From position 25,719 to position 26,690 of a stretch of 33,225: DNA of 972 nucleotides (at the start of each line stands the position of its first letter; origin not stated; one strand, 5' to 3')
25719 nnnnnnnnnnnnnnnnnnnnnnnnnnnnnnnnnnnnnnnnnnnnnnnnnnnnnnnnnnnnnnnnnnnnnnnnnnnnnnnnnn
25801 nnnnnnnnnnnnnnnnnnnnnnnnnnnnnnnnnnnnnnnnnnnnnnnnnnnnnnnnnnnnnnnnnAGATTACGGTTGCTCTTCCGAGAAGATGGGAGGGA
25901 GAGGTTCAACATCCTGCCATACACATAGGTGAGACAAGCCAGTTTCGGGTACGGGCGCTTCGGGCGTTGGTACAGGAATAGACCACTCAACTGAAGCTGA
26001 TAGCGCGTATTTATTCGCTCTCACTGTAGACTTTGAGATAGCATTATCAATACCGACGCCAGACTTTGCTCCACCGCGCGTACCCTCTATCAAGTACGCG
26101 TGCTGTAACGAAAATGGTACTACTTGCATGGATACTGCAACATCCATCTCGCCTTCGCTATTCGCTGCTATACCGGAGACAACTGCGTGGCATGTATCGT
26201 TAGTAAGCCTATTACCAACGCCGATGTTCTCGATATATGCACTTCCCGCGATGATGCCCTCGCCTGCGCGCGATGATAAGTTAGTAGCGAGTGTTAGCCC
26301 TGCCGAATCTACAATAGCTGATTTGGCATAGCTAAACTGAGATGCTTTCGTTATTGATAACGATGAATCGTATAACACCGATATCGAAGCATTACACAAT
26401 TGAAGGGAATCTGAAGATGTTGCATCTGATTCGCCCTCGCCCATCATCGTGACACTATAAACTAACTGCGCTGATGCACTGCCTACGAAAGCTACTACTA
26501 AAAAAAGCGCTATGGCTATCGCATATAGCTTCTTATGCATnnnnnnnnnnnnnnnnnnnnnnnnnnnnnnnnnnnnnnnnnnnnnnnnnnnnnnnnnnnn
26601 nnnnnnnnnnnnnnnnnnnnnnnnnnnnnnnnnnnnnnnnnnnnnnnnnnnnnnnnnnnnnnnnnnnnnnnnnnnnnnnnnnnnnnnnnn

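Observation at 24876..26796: Candidate protease-based lysis cassette: holin-like membrane protein, secreted protein, papain-family peptidase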

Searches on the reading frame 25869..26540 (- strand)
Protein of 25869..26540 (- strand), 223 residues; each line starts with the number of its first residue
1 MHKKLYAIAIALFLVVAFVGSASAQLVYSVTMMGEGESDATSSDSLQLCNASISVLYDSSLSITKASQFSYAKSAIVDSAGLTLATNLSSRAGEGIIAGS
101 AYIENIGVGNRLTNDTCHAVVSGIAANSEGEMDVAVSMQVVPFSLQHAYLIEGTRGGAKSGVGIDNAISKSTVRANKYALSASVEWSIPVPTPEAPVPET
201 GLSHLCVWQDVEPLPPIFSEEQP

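Call 5: search_protein_families(library=pfam, proteins=[window:25869-26540:-], max_evalue=0.1)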
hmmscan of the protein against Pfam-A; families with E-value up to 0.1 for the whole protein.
window:25869-26540:- (223 aa): 0 families

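Call 6: search_protein_families(library=phrogs, proteins=[window:25869-26540:-], max_evalue=0.1)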
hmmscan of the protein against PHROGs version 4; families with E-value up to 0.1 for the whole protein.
window:25869-26540:- (223 aa): 0 families

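Call 18: find_homologous_proteins(query=window:25869-26540:-, max_evalue=0.01)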
Query window:25869-26540:- (223 aa): 10 proteins with E <= 0.01 among 583 candidates.
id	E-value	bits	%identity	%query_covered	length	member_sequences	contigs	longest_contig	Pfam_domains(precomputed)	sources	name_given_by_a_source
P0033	2.8e-126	437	91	100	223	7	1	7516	-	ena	-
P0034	2.7e-118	411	86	100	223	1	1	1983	-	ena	-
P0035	2.9e-115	401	84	100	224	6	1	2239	-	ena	-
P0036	4.0e-115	401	84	100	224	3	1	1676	-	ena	-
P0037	1.5e-114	399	84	100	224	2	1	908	-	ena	-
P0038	1.8e-111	389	83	100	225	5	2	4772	-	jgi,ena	-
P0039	5.7e-111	387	83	100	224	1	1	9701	-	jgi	-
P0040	3.1e-109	381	80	99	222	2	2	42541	-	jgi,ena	-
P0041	4.7e-108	378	81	99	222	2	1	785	-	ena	-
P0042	6.2e-108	377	79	100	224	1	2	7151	-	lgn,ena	-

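Call 19: find_encoding_contigs(protein=P0040, flank=10000, max_places=3)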
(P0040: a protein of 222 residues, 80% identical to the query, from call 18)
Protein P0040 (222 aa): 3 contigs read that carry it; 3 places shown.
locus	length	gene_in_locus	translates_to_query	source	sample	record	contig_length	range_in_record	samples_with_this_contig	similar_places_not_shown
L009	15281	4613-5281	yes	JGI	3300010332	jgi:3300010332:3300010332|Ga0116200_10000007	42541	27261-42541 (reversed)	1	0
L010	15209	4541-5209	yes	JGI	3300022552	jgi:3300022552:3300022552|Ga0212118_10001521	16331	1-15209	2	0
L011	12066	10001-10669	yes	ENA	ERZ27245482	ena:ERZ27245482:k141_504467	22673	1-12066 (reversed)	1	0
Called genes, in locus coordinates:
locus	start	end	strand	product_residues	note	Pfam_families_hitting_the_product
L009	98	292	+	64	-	-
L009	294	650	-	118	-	-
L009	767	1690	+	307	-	PF00036:EF-hand_1 (faint), PF13405:EF-hand_6 (faint), PF13499:EF-hand_7 (faint)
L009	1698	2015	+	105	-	-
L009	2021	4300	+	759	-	PF07705:CARDB (faint)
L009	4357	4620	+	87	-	-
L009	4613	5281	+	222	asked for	-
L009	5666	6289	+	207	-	PF00112:Peptidase_C1 (weak)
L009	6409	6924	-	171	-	-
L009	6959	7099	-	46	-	-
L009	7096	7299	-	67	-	-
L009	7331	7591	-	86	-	-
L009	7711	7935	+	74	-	-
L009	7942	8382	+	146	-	-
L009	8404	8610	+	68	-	-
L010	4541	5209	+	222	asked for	-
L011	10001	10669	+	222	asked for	-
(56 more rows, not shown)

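Call 29: search_protein_representatives(protein=window:25869-26540:-)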
Query: 223 residues. Proteins with E-value up to 0.001 (for the whole library): 11; up to 1e-10: 6; up to 1e-30: 3. The best 11 are listed.
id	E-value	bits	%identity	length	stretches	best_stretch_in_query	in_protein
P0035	9.1e-116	401.1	84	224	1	1-223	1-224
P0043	2.3e-38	148.4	39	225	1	4-219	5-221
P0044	1.3e-31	126.4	37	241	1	7-219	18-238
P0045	1.2e-24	103.6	34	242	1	5-209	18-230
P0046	2.3e-14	70.1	30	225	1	9-218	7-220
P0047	6.9e-11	58.7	32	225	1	9-211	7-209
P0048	1.2e-06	44.8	26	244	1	5-218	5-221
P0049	2.9e-05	40.3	32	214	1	4-216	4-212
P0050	4.7e-05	39.7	27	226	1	26-220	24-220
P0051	5.1e-05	39.5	29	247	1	12-214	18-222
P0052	6.2e-05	39.3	28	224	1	5-148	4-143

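Call 30: find_encoding_contigs(protein=P0046, flank=6000, max_places=2)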
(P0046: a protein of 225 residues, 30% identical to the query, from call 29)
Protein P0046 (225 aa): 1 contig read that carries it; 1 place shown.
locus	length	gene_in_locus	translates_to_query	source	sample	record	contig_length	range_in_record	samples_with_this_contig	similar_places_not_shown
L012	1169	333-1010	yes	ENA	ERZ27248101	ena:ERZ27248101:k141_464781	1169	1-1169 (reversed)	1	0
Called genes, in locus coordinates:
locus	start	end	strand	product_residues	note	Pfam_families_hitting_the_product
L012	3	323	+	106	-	?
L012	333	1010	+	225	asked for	-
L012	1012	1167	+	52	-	?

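Call 31: find_encoding_contigs(protein=P0048, flank=6000, max_places=2)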
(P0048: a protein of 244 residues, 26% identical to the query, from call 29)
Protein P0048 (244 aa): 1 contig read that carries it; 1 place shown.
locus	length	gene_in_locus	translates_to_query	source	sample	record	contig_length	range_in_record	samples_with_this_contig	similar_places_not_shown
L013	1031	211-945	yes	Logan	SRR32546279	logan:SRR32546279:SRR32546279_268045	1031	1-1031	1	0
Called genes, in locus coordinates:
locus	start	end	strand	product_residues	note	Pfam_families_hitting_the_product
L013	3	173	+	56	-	?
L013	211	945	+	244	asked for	-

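Call 43: predict_structure(alignment_id=A2)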
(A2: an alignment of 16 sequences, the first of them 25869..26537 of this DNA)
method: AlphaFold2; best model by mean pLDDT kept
length: 222 residues; sequences in the alignment: 16
mean_pLDDT: 82.1   pTM: 0.75
mean pLDDT of the five models: 82.1, 81.9, 78.7, 76.0, 74.3
residues with pLDDT >= 90: 118; 70-90: 49; 50-70: 34; < 50: 21
segments of 3 or more residues with pLDDT < 50: 194-209
pLDDT, mean of each block of 10 residues (from residue 1): 62 57 82 93 88 90 96 90 96 88 89 70 96 96 93 97 89 97 85 51 43 68 35
secondary structure, 60 per line:
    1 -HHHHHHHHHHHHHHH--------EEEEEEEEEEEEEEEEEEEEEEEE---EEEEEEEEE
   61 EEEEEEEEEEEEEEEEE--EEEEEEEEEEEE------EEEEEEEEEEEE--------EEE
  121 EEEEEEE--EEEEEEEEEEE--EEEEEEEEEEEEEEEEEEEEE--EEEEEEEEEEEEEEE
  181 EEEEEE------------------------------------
elements in order: H2-16 E25-48 E52-77 E80-91 E98-109 E118-127 E130-140 E143-163 E166-186

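Call 48: fold_search(model_id=the predicted structure, library=pdb)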
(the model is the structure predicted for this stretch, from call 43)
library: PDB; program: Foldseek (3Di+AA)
matches with E <= 10: 314; with E <= 0.001: 0
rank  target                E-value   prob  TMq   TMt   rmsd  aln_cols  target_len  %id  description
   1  9do7_M                1.0e-03  0.23  0.12  0.06  34.5       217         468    7  Membrane-spanning OlyA/PlyB pore complex (released 2025-09-24)
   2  9do6_F                1.0e-03  0.23  0.12  0.06  34.6       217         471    7  Membrane-spanning OlyA/PlyB pore complex focused refinement (released 2025-09-24)
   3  6h03_B                1.3e-03  0.20  0.09  0.04  38.1       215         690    6  OPEN CONFORMATION OF THE MEMBRANE ATTACK COMPLEX (released 2018-12-19)
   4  4v2t_1                1.7e-03  0.13  0.10  0.06  38.3       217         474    9  Membrane embedded pleurotolysin pore with 13 fold symmetry (released 2015-02-18)
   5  4v2t_A                1.7e-03  0.13  0.10  0.06  38.3       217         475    9  Membrane embedded pleurotolysin pore with 13 fold symmetry (released 2015-02-18)
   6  6h04_B                2.3e-03  0.07  0.09  0.04  39.0       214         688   11  Closed conformation of the Membrane Attack Complex (released 2018-12-19)
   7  9do6_C                2.4e-03  0.16  0.12  0.07  35.9       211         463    9  Membrane-spanning OlyA/PlyB pore complex focused refinement (released 2025-09-24)
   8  6h03_C                2.6e-03  0.08  0.09  0.05  38.4       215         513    9  OPEN CONFORMATION OF THE MEMBRANE ATTACK COMPLEX (released 2018-12-19)
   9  6h04_F                2.9e-03  0.13  0.12  0.06  37.9       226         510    7  Closed conformation of the Membrane Attack Complex (released 2018-12-19)
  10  6dlw_A                2.9e-03  0.12  0.12  0.07  35.4       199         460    7  Complement component polyC9 (released 2018-09-12)
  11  8b0g_D                2.9e-03  0.06  0.08  0.05  35.4       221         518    7  2C9, C5b9-CD59 structure (released 2023-02-22)
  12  8b0g_B                3.2e-03  0.09  0.09  0.04  38.1       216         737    6  2C9, C5b9-CD59 structure (released 2023-02-22)
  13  6h03_G                3.4e-03  0.06  0.08  0.05  39.0       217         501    9  OPEN CONFORMATION OF THE MEMBRANE ATTACK COMPLEX (released 2018-12-19)
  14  8b0h_D                4.2e-03  0.06  0.08  0.05  34.4       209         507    8  2C9, C5b9-CD59 cryoEM structure (released 2023-02-22)
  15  6h03_F                6.0e-03  0.08  0.09  0.04  38.1       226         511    9  OPEN CONFORMATION OF THE MEMBRANE ATTACK COMPLEX (released 2018-12-19)
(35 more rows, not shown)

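Call 58: fold_search(model_id=the predicted structure, library=viral)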
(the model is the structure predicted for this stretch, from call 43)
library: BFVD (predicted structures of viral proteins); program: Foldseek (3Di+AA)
matches with E <= 10: 440; with E <= 0.001: 0
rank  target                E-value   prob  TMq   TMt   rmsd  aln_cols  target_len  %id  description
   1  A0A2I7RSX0            1.2e-03  0.21  0.11  0.15  33.7       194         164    7  (no name in the UniProt tables at hand)
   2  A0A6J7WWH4            3.4e-02  0.14  0.15  0.16  14.6       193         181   15  Uncharacterized protein [uncultured Caudovirales phage]
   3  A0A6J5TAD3            4.9e-02  0.13  0.15  0.17  15.8       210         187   10  Porin domain-containing protein [uncultured Caudovirales phage]
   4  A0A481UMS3            5.5e-02  0.08  0.13  0.10  20.9       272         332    6  (no name in the UniProt tables at hand)
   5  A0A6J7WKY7            6.4e-02  0.11  0.14  0.15  16.1       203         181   12  Uncharacterized protein [uncultured Caudovirales phage]
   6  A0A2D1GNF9            7.8e-02  0.02  0.07  0.08  35.1       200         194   10  (no name in the UniProt tables at hand)
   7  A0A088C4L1            8.3e-02  0.03  0.09  0.10  34.9       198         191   13  (no name in the UniProt tables at hand)
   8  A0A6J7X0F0            8.7e-02  0.10  0.15  0.15  17.3       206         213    9  Uncharacterized protein [uncultured Caudovirales phage]
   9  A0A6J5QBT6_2          8.7e-02  0.02  0.08  0.03  47.2       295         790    8  Hint domain containing protein [uncultured Caudovirales phage]
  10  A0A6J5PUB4            1.4e-01  0.11  0.14  0.16  35.2       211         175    8  Uncharacterized protein [uncultured Caudovirales phage]
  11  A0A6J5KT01            1.6e-01  0.11  0.16  0.18  15.3       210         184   10  Uncharacterized protein [uncultured Caudovirales phage]
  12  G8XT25                1.6e-01  0.06  0.13  0.10  22.5       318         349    6  Membrane protein UL148 [Saimiriine betaherpesvirus 4]
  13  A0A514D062            2.1e-01  0.04  0.11  0.11  21.6       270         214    7  Uncharacterized protein (Fragment) [Leviviridae sp.]
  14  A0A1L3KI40            2.4e-01  0.09  0.17  0.10  24.2       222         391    8  Maturation protein [Changjiang levi-like virus 3]
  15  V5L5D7                2.6e-01  0.06  0.14  0.13  21.7       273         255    8  (no name in the UniProt tables at hand)
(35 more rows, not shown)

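Call 69: find_encoding_contigs(protein=P0049, flank=6000, max_places=2)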
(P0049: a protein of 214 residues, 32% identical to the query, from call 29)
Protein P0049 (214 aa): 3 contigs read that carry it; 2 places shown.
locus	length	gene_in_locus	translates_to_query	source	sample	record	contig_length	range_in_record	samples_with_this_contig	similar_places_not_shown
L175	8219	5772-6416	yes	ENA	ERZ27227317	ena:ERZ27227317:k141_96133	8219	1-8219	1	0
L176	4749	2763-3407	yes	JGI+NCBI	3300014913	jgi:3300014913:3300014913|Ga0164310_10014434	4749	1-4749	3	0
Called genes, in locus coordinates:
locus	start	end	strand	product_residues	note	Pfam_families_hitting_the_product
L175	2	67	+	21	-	?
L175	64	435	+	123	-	-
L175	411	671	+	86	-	-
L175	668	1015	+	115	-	-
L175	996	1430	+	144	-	-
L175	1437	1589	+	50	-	-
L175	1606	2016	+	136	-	-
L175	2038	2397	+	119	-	-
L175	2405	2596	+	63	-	-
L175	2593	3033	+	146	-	-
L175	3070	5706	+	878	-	PF05048:NosD (faint), PF13229:Beta_helix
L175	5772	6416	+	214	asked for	-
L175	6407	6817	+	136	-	-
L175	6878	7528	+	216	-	-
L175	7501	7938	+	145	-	-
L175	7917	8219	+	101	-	?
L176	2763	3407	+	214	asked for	-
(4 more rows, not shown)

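Call 70: find_encoding_contigs(protein=P0050, flank=6000, max_places=2)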
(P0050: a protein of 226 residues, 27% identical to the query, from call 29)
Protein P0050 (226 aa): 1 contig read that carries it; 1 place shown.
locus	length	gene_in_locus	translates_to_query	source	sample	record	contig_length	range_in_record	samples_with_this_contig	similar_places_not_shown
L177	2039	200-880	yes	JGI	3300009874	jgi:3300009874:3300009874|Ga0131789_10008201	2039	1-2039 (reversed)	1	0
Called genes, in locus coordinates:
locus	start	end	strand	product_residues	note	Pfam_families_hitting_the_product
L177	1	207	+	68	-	?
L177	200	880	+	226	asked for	-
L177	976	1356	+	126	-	-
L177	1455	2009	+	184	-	PF00352:TBP (weak)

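Call 73: search_protein_families(library=pfam, proteins=[L175:6407-6814:+, L175:7501-7935:+, L177:976-1353:+, L175:6878-7525:+, L175:7917-8219:+], max_evalue=1)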
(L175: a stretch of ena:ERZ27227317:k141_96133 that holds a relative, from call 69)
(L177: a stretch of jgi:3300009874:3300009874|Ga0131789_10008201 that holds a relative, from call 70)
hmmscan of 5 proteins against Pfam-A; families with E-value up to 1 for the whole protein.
L175:6407-6814:+ (136 aa): 0 families

L175:7501-7935:+ (145 aa): 0 families

L177:976-1353:+ (126 aa): 0 families

L175:6878-7525:+ (216 aa): 3 families
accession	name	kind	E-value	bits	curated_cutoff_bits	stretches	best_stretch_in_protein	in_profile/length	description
PF00963.24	Cohesin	-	7.4e-05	23.4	24.1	1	37-173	12-130/139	Cohesin domain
PF00404.24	Dockerin_1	-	0.095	13.4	22.9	1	160-198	2-43/57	Dockerin type I domain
PF23378.1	DUF7095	-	0.11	12.7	27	1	25-73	91-133/213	Family of unknown function (DUF7095)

L175:7917-8219:+ (101 aa): 19 families
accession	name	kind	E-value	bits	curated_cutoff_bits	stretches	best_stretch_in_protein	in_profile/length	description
PF13545.12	HTH_Crp_2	-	0.00026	21.3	27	1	30-70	23-61/70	Crp-like helix-turn-helix domain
PF13412.12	HTH_24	-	0.00094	19.1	21.9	1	31-60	19-48/48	Winged helix-turn-helix DNA-binding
PF02002.24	TFIIE_alpha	-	0.0013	19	22.9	1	4-60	5-58/105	TFIIE alpha subunit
PF12802.13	MarR_2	-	0.0026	18.3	27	1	18-61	10-52/61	MarR family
PF02082.26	Rrf2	-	0.0059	17.2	30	1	16-60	9-54/132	Iron-dependent Transcriptional regulator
PF01381.28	HTH_3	-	0.0071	16.8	23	1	31-54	11-34/55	Helix-turn-helix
PF24034.1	DUF7343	-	0.0076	16.5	27.6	1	33-70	22-59/62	Domain of unknown function (DUF7343)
PF01978.25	TrmB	-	0.02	15.2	25.6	1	32-66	25-59/68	Sugar-specific transcriptional regulator TrmB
PF09862.15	DUF2089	-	0.031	14.4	33.4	1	30-53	17-40/47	Domain of unknown function (DUF2089)-HTH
PF00392.27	GntR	-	0.049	13.7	27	1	31-60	26-55/64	Bacterial regulatory proteins, gntR family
PF13309.12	HTH_22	-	0.072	13.6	29.6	1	7-46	17-58/63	HTH domain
PF08279.18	HTH_11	-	0.086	13.2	25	1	17-58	4-44/55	HTH domain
PF02954.25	HTH_8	-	0.088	13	22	1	30-48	19-37/42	Bacterial regulatory protein, Fis family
PF08220.18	HTH_DeoR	-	0.098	12.9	21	1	31-62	16-47/57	DeoR-like helix-turn-helix domain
PF01047.28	MarR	-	0.11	12.9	24.6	1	31-61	19-49/59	MarR family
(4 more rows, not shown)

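Call 75: search_solved_structures(query=A4, max_evalue=10, show_alignments=2)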
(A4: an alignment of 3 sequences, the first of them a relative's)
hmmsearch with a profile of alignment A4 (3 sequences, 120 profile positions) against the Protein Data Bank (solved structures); distinct sequences matched with E-value up to 10: 5.
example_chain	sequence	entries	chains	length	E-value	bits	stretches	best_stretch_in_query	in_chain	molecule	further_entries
3phz_A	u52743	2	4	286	0.13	15.8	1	42-106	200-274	Ricin B-related lectin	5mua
7mjr_A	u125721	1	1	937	0.83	13.2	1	4-62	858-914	Vip4Da1 protein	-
8x3e_A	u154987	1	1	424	1.6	12.3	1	13-80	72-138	Taxadiene 5-alpha hydroxylase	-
8x1w_A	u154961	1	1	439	1.7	12.2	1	13-80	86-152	Taxadiene 5-alpha hydroxylase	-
6kos_A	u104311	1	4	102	6.7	10.3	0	28-88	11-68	SUWA (Super WA20)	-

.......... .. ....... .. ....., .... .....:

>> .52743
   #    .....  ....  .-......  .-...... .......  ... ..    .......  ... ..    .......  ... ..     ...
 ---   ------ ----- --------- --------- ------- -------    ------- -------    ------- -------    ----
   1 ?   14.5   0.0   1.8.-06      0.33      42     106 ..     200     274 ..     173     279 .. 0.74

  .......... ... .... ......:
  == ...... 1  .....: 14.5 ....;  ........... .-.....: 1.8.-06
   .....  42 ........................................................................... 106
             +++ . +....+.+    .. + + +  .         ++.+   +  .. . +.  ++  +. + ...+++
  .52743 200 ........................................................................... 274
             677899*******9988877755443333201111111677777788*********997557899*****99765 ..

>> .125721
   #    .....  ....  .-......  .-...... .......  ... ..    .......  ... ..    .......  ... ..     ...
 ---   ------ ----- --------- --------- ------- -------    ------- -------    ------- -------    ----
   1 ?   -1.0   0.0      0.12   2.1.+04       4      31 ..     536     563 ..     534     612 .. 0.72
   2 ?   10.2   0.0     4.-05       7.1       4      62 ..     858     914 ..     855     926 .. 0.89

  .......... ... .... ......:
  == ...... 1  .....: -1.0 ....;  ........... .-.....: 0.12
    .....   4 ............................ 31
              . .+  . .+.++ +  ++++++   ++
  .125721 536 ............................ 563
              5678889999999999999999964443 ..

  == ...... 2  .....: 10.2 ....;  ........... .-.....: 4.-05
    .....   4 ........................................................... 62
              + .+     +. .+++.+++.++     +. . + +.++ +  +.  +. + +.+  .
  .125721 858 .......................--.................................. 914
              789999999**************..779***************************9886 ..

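Call 76: search_protein_families(library=phrogs, proteins=[L175:6407-6814:+, L175:7501-7935:+, L177:976-1353:+, L177:1-204:+], max_evalue=1)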
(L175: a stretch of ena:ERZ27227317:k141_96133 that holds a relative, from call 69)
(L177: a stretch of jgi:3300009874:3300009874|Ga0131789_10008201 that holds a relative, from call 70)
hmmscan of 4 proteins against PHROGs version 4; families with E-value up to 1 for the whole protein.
L175:6407-6814:+ (136 aa): 1 family
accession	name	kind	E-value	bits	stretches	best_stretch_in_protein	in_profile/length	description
phrog_34058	-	unknown function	0.1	13.7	1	48-75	28-55/62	-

L175:7501-7935:+ (145 aa): 0 families

L177:976-1353:+ (126 aa): 2 families
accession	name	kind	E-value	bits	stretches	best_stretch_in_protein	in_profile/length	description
phrog_10981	-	unknown function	0.062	14.7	1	2-44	47-89/118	-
phrog_34108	-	unknown function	0.14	13.5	1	38-65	139-166/218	-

L177:1-204:+ (68 aa): 0 families

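Call 77: find_encoding_contigs(protein=P0047, flank=5000, max_places=2)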
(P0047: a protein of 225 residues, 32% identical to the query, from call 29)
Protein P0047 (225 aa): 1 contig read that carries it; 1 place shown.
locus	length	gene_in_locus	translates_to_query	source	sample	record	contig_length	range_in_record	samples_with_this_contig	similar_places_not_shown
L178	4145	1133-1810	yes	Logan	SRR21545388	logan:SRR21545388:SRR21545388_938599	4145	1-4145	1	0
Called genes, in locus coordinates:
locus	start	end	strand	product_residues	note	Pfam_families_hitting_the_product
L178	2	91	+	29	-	?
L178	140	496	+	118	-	-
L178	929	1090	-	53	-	-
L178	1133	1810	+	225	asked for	-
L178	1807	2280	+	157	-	-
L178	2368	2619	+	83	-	-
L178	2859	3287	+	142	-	-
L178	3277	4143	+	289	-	?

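Call 78: find_encoding_contigs(protein=P0051, flank=5000, max_places=2)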
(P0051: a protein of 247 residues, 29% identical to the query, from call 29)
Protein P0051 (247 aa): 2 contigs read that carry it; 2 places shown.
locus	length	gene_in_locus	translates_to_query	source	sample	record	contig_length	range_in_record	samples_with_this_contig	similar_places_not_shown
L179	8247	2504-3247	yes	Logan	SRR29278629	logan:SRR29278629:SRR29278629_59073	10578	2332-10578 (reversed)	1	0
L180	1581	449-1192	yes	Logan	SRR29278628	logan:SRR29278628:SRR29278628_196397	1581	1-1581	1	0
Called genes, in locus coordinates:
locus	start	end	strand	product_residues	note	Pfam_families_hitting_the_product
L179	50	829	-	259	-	-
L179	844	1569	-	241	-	-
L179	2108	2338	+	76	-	-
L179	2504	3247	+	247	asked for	-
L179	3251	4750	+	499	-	-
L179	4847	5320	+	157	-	-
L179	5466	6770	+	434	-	PF07737:ATLF (weak)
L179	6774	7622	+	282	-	-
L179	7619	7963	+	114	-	-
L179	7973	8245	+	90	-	-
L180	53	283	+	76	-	-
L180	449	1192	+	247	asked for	-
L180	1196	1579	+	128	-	?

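Call 79: find_encoding_contigs(protein=P0052, flank=5000, max_places=2)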
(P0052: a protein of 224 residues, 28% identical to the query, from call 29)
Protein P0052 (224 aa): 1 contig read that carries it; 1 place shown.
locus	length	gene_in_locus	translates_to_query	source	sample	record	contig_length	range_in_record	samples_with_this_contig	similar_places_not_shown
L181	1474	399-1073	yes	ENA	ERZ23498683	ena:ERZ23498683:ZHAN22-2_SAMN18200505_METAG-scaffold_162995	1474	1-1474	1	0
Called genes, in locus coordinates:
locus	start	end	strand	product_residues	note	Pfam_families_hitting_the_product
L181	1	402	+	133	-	?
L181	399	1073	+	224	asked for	-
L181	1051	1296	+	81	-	-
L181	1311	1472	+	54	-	?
